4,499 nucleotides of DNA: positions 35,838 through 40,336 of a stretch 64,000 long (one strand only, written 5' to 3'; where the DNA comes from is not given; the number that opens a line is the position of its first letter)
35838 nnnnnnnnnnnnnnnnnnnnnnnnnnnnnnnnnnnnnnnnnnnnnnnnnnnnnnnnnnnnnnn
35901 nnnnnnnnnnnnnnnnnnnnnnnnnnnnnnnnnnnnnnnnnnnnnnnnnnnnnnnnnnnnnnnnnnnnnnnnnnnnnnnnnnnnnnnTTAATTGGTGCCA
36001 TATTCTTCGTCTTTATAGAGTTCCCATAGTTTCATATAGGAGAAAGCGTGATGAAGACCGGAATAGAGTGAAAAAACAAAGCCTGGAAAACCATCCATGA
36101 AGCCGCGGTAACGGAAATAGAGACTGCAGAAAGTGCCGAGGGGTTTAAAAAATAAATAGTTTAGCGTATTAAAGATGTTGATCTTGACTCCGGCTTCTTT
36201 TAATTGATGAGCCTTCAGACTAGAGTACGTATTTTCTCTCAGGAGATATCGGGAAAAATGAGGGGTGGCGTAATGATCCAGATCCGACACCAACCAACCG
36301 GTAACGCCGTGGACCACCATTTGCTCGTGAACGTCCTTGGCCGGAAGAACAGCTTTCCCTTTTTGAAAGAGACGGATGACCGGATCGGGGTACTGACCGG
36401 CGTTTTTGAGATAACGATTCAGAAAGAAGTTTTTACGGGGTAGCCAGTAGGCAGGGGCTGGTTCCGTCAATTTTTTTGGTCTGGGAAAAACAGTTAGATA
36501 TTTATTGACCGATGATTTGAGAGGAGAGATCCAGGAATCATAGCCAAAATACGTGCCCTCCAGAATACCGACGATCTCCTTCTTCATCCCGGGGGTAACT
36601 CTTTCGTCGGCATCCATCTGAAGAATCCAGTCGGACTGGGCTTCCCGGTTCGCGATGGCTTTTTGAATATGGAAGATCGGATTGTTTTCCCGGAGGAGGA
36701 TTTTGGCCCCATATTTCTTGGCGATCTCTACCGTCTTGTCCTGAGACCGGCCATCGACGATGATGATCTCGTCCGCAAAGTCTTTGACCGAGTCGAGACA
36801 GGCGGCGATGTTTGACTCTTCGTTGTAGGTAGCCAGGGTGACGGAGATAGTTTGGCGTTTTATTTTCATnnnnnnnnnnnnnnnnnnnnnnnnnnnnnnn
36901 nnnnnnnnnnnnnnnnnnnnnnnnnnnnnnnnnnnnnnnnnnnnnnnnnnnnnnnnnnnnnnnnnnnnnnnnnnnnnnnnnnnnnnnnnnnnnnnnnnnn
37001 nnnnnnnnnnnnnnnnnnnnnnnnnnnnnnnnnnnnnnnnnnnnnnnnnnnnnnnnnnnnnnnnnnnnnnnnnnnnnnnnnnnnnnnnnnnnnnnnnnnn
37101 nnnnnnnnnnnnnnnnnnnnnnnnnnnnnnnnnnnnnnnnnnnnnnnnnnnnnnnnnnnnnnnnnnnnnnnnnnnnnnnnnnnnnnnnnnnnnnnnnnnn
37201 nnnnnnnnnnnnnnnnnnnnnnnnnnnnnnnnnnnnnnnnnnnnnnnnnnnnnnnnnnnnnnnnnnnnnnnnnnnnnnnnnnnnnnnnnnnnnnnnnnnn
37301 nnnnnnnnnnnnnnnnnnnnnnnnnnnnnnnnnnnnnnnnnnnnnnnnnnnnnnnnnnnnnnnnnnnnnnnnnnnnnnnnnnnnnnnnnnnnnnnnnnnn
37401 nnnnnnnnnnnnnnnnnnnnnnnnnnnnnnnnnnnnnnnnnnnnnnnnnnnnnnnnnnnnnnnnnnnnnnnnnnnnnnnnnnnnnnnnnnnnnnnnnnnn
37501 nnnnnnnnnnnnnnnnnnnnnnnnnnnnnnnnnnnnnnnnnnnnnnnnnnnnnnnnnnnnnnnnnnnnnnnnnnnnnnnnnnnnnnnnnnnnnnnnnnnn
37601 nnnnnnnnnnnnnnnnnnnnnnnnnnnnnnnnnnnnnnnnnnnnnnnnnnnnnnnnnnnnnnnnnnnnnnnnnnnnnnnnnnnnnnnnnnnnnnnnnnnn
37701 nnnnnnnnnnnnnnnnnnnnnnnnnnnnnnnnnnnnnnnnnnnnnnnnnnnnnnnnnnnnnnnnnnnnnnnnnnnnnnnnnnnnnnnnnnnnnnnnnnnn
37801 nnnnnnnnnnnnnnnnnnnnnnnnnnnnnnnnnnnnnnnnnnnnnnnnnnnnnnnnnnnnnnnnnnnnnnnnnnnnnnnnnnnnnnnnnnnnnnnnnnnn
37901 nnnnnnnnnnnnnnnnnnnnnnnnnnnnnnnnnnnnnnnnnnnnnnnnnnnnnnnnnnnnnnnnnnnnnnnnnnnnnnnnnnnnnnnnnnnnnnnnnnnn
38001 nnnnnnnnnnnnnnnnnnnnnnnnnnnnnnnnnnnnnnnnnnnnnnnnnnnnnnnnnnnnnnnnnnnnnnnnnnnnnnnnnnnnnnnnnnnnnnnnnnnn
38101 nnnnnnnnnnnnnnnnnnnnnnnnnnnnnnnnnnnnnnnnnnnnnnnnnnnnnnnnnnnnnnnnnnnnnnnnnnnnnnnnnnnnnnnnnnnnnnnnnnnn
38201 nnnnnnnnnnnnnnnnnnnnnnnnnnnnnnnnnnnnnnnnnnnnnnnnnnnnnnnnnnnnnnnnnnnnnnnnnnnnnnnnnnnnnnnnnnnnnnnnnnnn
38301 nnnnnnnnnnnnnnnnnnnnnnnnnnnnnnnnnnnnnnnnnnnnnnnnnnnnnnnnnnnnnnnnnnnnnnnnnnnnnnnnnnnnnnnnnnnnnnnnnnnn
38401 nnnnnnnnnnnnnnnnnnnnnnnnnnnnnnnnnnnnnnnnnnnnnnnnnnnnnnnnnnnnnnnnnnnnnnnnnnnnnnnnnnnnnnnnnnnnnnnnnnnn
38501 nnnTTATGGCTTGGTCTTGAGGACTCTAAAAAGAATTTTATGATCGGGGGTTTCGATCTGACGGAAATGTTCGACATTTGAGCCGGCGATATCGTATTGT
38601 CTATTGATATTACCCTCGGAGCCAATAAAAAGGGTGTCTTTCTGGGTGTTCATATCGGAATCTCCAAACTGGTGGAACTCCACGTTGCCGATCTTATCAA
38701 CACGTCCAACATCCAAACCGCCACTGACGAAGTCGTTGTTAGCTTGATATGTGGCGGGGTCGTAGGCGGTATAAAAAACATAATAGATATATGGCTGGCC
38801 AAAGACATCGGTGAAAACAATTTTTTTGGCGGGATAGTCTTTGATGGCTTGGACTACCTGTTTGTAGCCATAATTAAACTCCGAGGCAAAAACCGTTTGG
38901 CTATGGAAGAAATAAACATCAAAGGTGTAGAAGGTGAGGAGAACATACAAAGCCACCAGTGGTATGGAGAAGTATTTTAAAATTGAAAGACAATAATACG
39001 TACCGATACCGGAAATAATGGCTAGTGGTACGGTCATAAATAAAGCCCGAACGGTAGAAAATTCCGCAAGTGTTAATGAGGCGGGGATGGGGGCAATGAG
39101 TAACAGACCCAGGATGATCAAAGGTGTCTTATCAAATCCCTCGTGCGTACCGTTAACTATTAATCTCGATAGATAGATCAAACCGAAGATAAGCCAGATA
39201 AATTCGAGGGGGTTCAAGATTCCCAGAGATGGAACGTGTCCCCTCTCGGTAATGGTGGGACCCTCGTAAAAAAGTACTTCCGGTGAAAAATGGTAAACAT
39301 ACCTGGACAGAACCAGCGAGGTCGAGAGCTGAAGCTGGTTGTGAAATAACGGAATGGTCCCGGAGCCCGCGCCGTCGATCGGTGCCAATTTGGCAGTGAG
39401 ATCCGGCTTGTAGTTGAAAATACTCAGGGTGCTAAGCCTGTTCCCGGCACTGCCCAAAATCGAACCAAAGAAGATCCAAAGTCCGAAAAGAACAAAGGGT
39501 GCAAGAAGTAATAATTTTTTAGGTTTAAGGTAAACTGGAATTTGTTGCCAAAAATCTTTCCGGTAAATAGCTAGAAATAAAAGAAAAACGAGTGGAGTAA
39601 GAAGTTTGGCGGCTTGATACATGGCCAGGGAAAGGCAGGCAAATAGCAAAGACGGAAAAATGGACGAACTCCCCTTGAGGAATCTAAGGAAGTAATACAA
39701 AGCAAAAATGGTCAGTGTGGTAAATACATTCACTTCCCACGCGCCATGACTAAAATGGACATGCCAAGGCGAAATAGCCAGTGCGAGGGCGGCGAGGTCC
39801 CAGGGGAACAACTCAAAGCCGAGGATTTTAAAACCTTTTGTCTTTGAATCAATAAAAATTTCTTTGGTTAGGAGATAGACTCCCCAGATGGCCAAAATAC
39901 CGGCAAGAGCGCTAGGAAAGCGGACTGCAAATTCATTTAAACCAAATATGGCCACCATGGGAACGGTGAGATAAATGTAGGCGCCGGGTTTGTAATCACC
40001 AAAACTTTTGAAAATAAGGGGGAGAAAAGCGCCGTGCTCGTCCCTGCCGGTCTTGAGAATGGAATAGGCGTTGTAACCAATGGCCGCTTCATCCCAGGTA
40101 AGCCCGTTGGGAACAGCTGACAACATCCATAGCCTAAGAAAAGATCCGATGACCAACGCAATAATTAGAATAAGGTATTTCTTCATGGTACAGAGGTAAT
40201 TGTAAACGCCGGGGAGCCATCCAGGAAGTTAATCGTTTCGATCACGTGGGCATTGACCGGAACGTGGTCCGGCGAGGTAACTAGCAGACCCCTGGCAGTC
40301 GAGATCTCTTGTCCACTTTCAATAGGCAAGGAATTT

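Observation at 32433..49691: A 17-kb, 13-gene translationally coupled operon dominated by GT-C membrane glycosyltransferases, including six tandem PMT/ArnT-like paralogs.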

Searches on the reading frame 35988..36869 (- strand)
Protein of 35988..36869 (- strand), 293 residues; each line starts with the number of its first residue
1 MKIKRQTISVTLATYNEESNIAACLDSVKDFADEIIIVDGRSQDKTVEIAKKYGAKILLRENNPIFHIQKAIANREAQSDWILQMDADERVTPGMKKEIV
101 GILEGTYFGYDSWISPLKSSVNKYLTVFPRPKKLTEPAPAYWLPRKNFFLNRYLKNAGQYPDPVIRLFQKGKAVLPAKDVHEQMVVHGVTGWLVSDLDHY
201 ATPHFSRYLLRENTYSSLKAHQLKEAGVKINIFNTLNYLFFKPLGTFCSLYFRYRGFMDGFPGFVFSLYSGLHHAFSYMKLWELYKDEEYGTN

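Call 5: search_protein_families(library=pfam, proteins=[window:35988-36869:-], max_evalue=0.01)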
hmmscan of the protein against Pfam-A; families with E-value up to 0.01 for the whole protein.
window:35988-36869:- (293 aa): 2 families
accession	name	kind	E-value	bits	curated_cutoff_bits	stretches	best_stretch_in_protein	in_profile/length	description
PF00535.33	Glycos_transf_2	-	1.7e-20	74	23.3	1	9-106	1-106/168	Glycosyl transferase family 2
PF13704.12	Glyco_tranf_2_4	-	2e-06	28.7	27.5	1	16-89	2-82/98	Glycosyl transferase family 2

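Call 29: search_protein_families(library=ncbifam, proteins=[window:35988-36869:-], max_evalue=0.01)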
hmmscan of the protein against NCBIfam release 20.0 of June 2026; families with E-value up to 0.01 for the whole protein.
window:35988-36869:- (293 aa): 13 families
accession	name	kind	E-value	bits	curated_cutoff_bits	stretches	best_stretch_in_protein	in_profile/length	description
TIGR04283.1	glyco_like_mftF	equivalog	2.3e-12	47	182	1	8-103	1-97/221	TIGR04283 family arsenosugar biosynthesis glycosyltransferase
TIGR04195.1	S_glycosyl_SunS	equivalog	1.5e-11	43.8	350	1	5-116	56-169/421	SunS family peptide S-glycosyltransferase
NF010496.0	PRK13915.1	equivalog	2.7e-09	36.5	262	1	4-62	29-93/307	glucosyl-3-phosphoglycerate synthase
TIGR04182.1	glyco_TIGR04182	equivalog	6.3e-08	32.3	325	1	8-95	2-89/293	S-layer glycoprotein N-glycosyltransferase AglJ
NF007482.0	PRK10073.1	equivalog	8.3e-08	31.6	423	1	3-101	3-108/334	glycosyltransferase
NF045692.1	OglycostaseCruG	equivalog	9.2e-08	31.4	600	1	7-104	42-153/386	2'-O-glycosyltransferase CruG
NF041391.1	DPhHxTase_Halo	equivalog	1.9e-06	27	375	1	13-89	2-79/213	dolichyl-phosphate hexose transferase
NF047683.1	TeichurnBiosyTuaG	equivalog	3.9e-05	23.4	400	1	1-93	1-101/252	teichuronic acid biosynthesis protein TuaG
NF038302.1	EPS_HpsE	equivalog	8.2e-05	21.7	300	1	8-88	3-96/307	hormogonium polysaccharide biosynthesis glycosyltransferase HpsE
NF058614.1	PPMAGASynPpgS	equivalog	0.00069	19.1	370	1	10-58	4-52/226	polyprenyl-phospho-N-acetylgalactosaminyl synthase PpgS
NF041875.1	EPS_EpsD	equivalog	0.0029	17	370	0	8-95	1-96/325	exopolysaccharide biosynthesis glycosyltransferase EpsD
TIGR03937.1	PgaC_IcaA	equivalog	0.0029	16.6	422.3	1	5-88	44-135/407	poly-beta-1,6-N-acetyl-D-glucosamine synthase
NF050050.1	ProtGlycPglI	equivalog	0.0079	15.6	500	0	7-54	3-53/306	GalNAc(5)-diNAcBac-PP-undecaprenol beta-1,3-glucosyltransferase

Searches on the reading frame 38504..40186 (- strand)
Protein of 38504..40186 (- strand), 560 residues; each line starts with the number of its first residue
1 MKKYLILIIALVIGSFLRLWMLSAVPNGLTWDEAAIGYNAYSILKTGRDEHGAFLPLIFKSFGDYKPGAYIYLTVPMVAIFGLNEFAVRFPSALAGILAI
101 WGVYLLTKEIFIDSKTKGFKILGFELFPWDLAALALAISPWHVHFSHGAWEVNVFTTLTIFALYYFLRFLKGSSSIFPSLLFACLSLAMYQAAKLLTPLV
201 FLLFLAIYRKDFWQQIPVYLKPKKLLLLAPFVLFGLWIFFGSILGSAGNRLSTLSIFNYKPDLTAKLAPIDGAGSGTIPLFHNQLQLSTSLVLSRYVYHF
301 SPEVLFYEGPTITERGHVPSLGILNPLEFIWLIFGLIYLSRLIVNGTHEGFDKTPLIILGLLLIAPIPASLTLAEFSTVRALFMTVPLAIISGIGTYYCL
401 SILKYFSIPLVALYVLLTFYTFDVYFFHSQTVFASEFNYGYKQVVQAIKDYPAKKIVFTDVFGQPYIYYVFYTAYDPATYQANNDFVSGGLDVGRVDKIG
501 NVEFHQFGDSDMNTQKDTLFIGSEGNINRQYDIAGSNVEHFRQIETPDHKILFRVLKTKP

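Call 5: search_protein_families(library=pfam, proteins=[window:38504-40186:-], max_evalue=0.01)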
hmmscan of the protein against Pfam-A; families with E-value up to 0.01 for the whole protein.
window:38504-40186:- (560 aa): 1 family
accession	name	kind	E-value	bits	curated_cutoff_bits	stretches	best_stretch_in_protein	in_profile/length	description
PF13231.12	PMT_2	-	3.5e-05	24.5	26.1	1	72-230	8-156/160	Dolichyl-phosphate-mannose-protein mannosyltransferase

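Call 45: find_related_loci(query=window:38504-40186:-, collection=genome_contigs, flank=10000)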
Query window:38504-40186:- (560 aa) in genome_contigs; peptide patterns used: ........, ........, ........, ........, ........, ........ (x = any residue, [..] = any of these).
183 stretches matched a pattern; 152 encode a relative of the query (tblastn E <= 1e-3); the best 80 are kept; 80 distinct loci.
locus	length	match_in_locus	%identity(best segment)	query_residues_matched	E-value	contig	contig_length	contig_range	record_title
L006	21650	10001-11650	74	1-560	0e+0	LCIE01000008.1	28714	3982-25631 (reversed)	MAG: Candidatus Collierbacteria bacterium GW2011_GWC2_44_18 UW41_C0008, whole genome shotgun sequence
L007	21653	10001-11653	75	1-560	0e+0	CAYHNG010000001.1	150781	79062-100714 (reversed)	MAG TPA_asm: uncultured Pseudomonadales bacterium isolate ERP119705_co13_615 genome assembly, contig: NODE_98_length_150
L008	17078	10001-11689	74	1-560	0e+0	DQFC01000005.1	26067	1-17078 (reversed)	MAG TPA_asm: Candidatus Collierbacteria bacterium isolate UBA12020 contig_1927, whole genome shotgun sequence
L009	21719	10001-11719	74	1-559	0e+0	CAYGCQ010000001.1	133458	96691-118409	MAG TPA_asm: uncultured Pseudomonadales bacterium isolate ERP113451_co1_16 genome assembly, contig: NODE_45_length_13345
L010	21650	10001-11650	73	1-556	0e+0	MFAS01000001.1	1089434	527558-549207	MAG: Candidatus Collierbacteria bacterium RIFOXYD2_FULL_45_13 RIFOXYD2_FULL_OP11_Collierbacteria_45_13, whole genome sho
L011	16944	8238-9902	74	1-560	0e+0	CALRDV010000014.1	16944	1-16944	MAG: Patescibacteria group bacterium isolate MsH-01oct19-133 genome assembly, contig: MsH-01oct19-C6665, whole genome sh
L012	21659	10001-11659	67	1-560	0e+0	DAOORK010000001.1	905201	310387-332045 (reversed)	MAG TPA_asm: Candidatus Woesebacteria bacterium isolate AMR_MDS_2547 NODE_2_length_905201_cov_27.448945, whole genome sh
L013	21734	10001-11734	71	1-560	0e+0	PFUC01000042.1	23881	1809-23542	MAG: Candidatus Collierbacteria bacterium CG_4_9_14_3_um_filter_43_16 CG_4_9_14_3_um_filter_150_scaffold_1582_c, whole g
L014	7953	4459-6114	68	1-560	0e+0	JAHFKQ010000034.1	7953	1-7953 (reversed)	MAG: Candidatus Collierbacteria bacterium isolate nzgw413 NODE_10844_length_7954_cov_2.931572, whole genome shotgun sequ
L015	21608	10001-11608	63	1-560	0e+0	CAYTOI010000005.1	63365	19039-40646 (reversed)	MAG TPA_asm: uncultured Pseudomonadales bacterium isolate SRP278252_co2_194 genome assembly, contig: NODE_738_length_633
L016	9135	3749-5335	59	3-559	0e+0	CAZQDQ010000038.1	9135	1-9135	MAG TPA_asm: uncultured Pseudomonadales bacterium isolate SRP192515_co1_369 genome assembly, contig: NODE_7648_length_91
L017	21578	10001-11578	47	5-558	5e-153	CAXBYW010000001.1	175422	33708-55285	MAG TPA_asm: uncultured bacterium isolate SRR3725731_binner12_Refined_73 genome assembly, contig: ERZ4200997.19, whole g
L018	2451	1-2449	47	1-558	1e-150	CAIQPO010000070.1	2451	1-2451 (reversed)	Candidatus Collierbacteria bacterium isolate LaPlata_bin-3582 genome assembly, contig: bin-3582:70/97, whole genome shot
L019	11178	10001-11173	62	1-418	2e-139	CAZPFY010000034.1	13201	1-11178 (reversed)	MAG TPA_asm: uncultured Pseudomonadales bacterium isolate SRP062349_co1_292 genome assembly, contig: NODE_824_length_132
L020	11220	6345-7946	45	7-559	1e-129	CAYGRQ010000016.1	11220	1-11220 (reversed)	MAG TPA_asm: uncultured Pseudomonadales bacterium isolate ERP118353_co1_126 genome assembly, contig: NODE_2079_length_11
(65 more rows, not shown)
